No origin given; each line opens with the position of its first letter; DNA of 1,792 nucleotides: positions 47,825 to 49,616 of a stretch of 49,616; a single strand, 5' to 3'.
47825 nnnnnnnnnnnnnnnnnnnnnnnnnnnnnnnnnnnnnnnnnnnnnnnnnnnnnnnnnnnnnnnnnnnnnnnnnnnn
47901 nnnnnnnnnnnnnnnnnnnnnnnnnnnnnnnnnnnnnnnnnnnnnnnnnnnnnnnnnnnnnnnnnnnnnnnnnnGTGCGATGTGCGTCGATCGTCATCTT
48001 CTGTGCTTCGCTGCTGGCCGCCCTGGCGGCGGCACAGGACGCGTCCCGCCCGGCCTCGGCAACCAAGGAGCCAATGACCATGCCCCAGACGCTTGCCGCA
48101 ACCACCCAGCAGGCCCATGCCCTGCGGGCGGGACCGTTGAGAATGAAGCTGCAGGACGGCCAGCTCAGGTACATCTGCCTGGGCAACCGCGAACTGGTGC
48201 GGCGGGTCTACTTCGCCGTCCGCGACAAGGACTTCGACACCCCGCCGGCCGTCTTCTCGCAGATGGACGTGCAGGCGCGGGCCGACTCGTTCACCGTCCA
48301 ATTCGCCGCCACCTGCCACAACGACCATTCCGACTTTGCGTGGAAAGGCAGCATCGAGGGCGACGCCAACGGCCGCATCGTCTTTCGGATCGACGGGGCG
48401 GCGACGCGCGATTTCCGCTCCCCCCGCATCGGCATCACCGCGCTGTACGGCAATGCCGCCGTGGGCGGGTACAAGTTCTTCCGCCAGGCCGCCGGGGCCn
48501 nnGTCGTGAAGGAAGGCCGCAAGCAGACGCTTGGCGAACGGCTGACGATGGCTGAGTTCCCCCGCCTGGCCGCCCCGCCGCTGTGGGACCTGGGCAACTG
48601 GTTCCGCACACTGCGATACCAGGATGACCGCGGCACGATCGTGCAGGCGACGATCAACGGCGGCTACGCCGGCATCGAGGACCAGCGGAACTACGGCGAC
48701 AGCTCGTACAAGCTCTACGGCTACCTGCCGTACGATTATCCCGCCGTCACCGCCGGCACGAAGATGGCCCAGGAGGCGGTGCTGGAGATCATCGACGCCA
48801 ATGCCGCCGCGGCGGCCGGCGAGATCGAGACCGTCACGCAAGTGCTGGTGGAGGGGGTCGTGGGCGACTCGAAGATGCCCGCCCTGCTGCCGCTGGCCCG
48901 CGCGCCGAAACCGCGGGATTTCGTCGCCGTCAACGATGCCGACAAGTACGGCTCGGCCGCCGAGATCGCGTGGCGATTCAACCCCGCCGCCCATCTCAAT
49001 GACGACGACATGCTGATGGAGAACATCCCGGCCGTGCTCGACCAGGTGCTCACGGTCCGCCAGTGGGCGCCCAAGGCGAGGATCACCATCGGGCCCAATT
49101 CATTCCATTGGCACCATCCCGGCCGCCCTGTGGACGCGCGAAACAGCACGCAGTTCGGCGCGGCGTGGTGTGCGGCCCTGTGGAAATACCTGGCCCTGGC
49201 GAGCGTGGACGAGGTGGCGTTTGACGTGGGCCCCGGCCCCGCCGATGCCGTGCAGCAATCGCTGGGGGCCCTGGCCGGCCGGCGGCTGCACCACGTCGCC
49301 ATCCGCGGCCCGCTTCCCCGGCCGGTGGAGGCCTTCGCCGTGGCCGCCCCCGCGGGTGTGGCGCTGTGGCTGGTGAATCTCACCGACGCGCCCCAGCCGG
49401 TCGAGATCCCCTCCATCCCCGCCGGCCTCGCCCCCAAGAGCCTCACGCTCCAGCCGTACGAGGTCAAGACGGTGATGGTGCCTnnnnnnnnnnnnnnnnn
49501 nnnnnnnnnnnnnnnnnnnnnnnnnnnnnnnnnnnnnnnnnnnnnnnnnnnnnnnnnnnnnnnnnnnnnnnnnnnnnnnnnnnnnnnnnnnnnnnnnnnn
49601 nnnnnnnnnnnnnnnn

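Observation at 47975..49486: Secreted-protein gene interrupted by a single in-frame TAG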

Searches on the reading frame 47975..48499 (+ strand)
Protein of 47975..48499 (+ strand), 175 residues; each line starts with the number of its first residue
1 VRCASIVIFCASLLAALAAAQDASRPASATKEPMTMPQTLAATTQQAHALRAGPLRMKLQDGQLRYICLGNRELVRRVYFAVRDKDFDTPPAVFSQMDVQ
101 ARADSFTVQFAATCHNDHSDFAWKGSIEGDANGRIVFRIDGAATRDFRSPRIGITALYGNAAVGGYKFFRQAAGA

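Call 3: search_protein_families(library=pfam, proteins=[window:47975-48499:+], max_evalue=1)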
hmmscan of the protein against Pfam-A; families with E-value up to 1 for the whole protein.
window:47975-48499:+ (175 aa): 0 families

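Call 4: search_protein_families(library=ncbifam, proteins=[window:47975-48499:+], max_evalue=1)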
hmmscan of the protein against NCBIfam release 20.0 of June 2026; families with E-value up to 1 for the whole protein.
window:47975-48499:+ (175 aa): 1 family
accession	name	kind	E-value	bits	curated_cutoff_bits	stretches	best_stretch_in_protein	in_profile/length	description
NF049900.1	ApionLctnaseApnL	equivalog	2.8e-20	72.4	750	1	43-165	11-134/595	D-apionate lactonase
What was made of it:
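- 47975..48502 (+): 5' part of the gene: 175 codons plus the premature TAG. It encodes a signal-peptide-like N-terminus and the first half of the beta-rich N-terminal domain. Hits NF049900 at profile 11-134, E 2.8e-20 (call 4).
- The halves are collinear on NF049900 (call 4).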

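Call 34: list_cluster_members(proteins=[P0001, window:47975-48499:+, P0002])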
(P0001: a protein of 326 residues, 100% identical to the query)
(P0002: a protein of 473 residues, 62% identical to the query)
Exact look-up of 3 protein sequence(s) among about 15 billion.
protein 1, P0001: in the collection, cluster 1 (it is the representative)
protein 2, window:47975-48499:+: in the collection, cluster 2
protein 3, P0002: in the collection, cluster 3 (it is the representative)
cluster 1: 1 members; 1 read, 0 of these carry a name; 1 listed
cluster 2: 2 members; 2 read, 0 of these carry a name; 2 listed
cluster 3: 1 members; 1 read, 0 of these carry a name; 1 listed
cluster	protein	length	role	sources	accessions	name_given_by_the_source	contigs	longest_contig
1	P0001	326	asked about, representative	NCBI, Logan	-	-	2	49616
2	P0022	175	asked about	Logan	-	-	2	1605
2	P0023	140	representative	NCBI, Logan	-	-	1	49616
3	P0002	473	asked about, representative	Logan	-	-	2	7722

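Call 35: find_encoding_contigs(protein=window:47975-48499:+, flank=5000, max_places=10)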
Protein window:47975-48499:+ (175 aa): 2 contigs read that carry it; 1 place shown.
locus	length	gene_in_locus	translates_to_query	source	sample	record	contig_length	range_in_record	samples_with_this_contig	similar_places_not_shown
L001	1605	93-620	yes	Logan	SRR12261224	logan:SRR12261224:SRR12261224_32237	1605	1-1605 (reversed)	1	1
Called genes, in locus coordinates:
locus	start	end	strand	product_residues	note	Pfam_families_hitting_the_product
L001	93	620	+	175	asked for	PF25837:Apionate_lact_N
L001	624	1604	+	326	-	PF25837:Apionate_lact_N (weak), PF25838:Apionate_lact_M (weak), PF25839:Apionate_lact_C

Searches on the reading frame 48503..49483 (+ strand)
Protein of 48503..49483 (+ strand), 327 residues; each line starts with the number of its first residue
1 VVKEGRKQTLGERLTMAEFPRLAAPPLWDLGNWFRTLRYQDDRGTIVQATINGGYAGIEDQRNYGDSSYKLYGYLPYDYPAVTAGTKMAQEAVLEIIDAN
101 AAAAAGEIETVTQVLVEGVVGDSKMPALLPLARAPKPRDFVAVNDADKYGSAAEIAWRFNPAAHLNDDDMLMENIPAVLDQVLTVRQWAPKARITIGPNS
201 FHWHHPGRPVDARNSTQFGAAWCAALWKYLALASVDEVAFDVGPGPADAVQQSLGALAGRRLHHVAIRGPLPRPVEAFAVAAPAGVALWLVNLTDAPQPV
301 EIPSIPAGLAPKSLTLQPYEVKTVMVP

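Call 3: search_protein_families(library=pfam, proteins=[window:48503-49483:+], max_evalue=1)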
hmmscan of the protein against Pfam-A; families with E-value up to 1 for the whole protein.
window:48503-49483:+ (327 aa): 0 families

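Call 4: search_protein_families(library=ncbifam, proteins=[window:48503-49483:+], max_evalue=1)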
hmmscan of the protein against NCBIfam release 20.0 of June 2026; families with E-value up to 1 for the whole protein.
window:48503-49483:+ (327 aa): 1 family
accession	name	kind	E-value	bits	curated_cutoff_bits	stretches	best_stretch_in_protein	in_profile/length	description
NF049900.1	ApionLctnaseApnL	equivalog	3.8e-12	45.6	750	2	15-129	147-263/595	D-apionate lactonase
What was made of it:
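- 48503..49486 (+): 3' part of the same gene: 327 codons plus the TGA stop. It encodes the second half of the beta-rich domain, an alpha/beta middle region and a C-terminal beta-sandwich. Hits NF049900 at profile 147-263 (call 4).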
